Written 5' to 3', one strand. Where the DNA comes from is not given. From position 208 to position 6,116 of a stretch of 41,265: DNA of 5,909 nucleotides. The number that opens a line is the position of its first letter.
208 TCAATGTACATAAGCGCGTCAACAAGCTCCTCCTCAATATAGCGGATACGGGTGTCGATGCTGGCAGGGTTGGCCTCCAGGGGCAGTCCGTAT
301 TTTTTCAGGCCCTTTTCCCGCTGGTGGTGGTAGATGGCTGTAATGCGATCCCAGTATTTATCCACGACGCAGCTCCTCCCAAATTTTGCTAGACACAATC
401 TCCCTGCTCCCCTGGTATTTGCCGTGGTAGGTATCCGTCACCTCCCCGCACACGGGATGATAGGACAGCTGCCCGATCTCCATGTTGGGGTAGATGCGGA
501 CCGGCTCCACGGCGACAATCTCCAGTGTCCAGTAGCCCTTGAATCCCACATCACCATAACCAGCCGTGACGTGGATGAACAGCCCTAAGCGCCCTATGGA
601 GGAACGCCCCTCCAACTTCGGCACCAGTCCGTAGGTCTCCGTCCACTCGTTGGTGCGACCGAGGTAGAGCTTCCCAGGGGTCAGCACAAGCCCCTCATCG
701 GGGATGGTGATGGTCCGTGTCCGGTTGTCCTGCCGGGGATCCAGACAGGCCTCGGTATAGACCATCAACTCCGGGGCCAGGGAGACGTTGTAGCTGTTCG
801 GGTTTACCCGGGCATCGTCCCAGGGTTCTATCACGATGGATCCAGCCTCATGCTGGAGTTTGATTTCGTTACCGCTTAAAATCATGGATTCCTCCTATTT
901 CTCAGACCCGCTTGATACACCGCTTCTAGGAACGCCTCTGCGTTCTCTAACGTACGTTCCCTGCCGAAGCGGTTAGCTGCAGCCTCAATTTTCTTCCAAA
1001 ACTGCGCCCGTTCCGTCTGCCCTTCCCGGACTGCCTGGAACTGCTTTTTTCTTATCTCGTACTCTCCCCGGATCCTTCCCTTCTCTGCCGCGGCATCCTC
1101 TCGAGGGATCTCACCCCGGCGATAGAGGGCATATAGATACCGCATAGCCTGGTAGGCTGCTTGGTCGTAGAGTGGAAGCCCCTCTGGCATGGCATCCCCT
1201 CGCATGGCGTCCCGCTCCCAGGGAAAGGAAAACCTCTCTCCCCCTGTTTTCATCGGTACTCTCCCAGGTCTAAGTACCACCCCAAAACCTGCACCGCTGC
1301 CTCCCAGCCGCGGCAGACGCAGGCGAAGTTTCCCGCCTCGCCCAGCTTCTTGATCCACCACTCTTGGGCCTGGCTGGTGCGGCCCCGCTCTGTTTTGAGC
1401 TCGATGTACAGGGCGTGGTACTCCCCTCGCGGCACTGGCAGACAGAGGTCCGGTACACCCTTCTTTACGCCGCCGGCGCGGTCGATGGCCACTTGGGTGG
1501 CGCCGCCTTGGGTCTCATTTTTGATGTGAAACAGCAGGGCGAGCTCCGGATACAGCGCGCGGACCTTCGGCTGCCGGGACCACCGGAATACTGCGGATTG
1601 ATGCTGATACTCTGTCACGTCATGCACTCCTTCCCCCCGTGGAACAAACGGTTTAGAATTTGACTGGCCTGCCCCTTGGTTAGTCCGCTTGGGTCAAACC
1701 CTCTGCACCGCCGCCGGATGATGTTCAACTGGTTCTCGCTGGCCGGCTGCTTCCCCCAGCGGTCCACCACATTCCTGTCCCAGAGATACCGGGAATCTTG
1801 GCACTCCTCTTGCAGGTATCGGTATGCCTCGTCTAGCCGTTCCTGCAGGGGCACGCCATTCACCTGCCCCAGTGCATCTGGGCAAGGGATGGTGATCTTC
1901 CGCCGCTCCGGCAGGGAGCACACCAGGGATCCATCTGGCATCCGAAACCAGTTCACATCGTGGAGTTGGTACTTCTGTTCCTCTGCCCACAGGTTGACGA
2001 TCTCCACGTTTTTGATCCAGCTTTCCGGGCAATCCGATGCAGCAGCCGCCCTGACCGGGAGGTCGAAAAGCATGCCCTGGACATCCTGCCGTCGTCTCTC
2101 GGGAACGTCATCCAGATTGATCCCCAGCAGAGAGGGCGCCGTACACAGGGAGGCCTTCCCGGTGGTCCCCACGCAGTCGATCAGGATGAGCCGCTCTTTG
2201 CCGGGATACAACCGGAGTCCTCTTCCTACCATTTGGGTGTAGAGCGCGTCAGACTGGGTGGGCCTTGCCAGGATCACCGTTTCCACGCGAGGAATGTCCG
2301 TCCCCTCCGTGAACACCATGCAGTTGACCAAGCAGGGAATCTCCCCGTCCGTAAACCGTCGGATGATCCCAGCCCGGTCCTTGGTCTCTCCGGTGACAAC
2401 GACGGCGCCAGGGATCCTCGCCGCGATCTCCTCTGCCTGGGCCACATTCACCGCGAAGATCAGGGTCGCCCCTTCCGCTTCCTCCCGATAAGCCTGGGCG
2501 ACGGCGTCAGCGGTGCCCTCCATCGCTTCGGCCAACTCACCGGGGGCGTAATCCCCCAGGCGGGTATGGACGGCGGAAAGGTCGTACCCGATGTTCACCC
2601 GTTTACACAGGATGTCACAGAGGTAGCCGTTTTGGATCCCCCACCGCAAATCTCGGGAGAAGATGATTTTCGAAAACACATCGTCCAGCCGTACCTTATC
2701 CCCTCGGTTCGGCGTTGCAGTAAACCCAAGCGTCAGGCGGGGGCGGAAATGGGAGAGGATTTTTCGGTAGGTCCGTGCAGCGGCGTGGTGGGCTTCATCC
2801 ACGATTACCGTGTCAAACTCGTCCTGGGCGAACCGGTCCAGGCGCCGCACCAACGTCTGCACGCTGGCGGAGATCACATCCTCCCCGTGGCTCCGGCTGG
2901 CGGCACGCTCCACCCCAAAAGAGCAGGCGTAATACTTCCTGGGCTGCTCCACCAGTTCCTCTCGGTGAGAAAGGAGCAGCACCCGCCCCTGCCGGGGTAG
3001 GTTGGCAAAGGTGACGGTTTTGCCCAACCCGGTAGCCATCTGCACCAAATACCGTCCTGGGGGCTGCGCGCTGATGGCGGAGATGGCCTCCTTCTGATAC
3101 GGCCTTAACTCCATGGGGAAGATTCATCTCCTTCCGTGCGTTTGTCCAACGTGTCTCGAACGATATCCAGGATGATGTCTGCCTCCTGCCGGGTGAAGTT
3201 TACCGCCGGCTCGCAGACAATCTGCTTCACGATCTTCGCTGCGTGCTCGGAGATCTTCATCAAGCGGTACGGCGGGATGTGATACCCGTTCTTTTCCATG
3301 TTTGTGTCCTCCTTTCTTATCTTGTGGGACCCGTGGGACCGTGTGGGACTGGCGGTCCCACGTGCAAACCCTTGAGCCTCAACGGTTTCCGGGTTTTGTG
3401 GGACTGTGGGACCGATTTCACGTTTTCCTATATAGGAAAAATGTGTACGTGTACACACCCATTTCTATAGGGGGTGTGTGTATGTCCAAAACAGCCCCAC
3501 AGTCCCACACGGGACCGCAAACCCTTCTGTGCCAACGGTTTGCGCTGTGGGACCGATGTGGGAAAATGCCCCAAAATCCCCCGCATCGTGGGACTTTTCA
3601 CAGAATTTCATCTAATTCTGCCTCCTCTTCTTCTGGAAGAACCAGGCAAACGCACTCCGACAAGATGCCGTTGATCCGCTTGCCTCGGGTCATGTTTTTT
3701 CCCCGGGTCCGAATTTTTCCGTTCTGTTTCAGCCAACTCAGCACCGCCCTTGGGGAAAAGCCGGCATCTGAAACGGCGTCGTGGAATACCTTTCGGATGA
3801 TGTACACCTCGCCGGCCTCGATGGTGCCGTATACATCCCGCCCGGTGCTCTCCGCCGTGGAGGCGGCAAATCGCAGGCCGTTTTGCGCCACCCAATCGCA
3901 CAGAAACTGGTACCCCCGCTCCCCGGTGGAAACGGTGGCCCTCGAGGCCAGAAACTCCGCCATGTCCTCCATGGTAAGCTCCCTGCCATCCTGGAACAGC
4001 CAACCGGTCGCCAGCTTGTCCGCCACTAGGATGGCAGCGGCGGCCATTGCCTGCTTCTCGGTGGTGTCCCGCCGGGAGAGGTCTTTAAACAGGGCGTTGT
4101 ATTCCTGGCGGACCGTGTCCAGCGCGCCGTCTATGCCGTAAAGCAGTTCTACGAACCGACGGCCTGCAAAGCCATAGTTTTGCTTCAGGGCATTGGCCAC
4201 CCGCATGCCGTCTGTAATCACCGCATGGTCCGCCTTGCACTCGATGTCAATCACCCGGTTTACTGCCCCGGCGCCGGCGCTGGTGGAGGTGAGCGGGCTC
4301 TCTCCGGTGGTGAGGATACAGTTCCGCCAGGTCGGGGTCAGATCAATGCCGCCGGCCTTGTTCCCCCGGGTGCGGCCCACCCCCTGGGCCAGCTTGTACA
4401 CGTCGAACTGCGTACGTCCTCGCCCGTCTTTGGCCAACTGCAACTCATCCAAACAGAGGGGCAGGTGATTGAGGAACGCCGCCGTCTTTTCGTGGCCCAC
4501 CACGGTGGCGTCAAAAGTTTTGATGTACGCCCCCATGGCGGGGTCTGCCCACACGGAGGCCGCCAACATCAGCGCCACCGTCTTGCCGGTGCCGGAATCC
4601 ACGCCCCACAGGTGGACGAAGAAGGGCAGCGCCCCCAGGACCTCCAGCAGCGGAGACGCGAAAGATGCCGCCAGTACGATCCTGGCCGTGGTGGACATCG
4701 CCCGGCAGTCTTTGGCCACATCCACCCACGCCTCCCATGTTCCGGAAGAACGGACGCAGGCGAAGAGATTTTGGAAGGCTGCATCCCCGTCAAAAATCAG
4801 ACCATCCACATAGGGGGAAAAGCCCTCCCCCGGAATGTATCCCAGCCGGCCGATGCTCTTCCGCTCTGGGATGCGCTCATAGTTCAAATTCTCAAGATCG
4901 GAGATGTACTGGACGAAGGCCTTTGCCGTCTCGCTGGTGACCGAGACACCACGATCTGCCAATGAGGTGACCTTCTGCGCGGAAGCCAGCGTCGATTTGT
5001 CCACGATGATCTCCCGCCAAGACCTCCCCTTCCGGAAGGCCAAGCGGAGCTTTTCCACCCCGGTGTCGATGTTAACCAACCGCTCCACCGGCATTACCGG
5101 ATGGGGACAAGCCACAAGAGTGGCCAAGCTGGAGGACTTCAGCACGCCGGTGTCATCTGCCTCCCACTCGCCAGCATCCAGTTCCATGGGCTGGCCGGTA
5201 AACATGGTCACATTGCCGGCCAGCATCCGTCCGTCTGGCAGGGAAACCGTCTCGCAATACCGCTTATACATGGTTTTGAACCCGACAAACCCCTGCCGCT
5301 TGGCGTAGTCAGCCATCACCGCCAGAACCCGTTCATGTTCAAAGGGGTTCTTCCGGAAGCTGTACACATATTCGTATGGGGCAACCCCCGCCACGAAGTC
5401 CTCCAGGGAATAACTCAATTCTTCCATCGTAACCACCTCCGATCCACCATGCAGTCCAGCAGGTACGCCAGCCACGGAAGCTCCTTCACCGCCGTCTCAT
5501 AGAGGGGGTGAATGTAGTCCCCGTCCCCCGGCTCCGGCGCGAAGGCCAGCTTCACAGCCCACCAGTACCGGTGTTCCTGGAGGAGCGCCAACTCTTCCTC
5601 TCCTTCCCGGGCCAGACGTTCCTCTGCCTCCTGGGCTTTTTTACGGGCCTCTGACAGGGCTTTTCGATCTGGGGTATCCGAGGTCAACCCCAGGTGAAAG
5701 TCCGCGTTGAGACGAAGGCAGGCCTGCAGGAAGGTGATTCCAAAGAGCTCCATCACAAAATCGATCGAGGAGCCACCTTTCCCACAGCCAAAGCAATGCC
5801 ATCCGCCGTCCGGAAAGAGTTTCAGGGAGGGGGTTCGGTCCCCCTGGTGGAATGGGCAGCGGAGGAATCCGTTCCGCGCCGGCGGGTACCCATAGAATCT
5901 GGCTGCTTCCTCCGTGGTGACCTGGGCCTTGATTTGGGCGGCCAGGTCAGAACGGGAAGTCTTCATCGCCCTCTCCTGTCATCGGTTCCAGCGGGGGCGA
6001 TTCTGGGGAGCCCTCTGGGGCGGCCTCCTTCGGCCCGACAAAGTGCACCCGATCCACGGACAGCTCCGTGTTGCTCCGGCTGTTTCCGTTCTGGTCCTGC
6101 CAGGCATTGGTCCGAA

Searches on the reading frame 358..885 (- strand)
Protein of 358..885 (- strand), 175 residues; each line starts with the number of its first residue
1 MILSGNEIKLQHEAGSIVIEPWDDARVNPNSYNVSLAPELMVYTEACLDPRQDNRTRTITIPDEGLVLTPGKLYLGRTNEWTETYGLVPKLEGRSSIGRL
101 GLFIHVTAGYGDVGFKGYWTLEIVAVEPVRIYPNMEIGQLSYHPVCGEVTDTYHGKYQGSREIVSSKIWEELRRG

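Call 46: search_protein_families(library=pfam, proteins=[window:358-885:-], max_evalue=0.001)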
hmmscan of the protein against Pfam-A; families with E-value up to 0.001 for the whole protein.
window:358-885:- (175 aa): 1 family
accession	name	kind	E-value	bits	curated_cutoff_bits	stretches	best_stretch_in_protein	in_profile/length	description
PF22769.1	DCD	-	5.4e-37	127.7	27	1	2-143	1-151/153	dCTP deaminase-like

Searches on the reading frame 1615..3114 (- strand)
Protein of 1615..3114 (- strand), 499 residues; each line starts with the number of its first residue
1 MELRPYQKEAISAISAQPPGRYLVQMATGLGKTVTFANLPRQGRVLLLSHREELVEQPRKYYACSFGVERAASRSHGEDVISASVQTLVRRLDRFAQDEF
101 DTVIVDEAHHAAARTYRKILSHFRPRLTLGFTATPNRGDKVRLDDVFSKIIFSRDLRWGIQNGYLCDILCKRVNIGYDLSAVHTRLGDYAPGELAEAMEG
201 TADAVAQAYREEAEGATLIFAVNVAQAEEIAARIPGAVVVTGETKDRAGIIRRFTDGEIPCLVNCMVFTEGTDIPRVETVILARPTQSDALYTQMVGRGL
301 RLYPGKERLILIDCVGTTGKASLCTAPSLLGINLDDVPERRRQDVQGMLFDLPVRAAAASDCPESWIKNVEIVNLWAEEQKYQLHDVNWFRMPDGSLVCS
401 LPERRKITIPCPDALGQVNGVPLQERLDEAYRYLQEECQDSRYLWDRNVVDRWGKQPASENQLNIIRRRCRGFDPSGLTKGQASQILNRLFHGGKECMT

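Call 46: search_protein_families(library=pfam, proteins=[window:1615-3114:-], max_evalue=0.001)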
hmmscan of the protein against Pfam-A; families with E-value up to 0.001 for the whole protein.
window:1615-3114:- (499 aa): 4 families
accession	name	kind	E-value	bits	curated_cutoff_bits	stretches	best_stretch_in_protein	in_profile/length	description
PF04851.21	ResIII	-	6.2e-27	94.9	22.5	1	1-137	2-164/164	Type III restriction enzyme, res subunit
PF00271.37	Helicase_C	-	1.9e-12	47.9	23.5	1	204-301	5-108/110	Helicase conserved C-terminal domain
PF00270.35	DEAD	-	3.7e-09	37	26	1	4-137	1-162/167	DEAD/DEAH box helicase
PF18766.7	SWI2_SNF2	-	3.5e-06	27.3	26.7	1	40-171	46-191/221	SWI2/SNF2 ATPase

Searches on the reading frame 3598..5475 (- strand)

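Call 46: search_protein_families(library=pfam, proteins=[window:3598-5475:-], max_evalue=0.001)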
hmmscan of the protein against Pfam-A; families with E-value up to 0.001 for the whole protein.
window:3598-5475:- (625 aa): 2 families
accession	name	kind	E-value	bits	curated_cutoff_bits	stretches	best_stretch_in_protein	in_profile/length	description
PF06048.17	DUF927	-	5.2e-35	121.9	22.6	1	121-377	24-279/284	Domain of unknown function (DUF927)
PF18662.7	HTH_56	-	3.2e-20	72.7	26.2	1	517-616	2-111/111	Cch helix turn helix domain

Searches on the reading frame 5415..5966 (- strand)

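Call 46: search_protein_families(library=pfam, proteins=[window:5415-5966:-], max_evalue=0.001)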
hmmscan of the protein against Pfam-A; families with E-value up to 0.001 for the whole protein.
window:5415-5966:- (183 aa): 1 family
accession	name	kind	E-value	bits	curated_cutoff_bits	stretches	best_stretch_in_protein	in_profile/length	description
PF01807.25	Zn_ribbon_DnaG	-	4.5e-13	49.3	24.9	1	36-95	35-94/98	CHC2 zinc finger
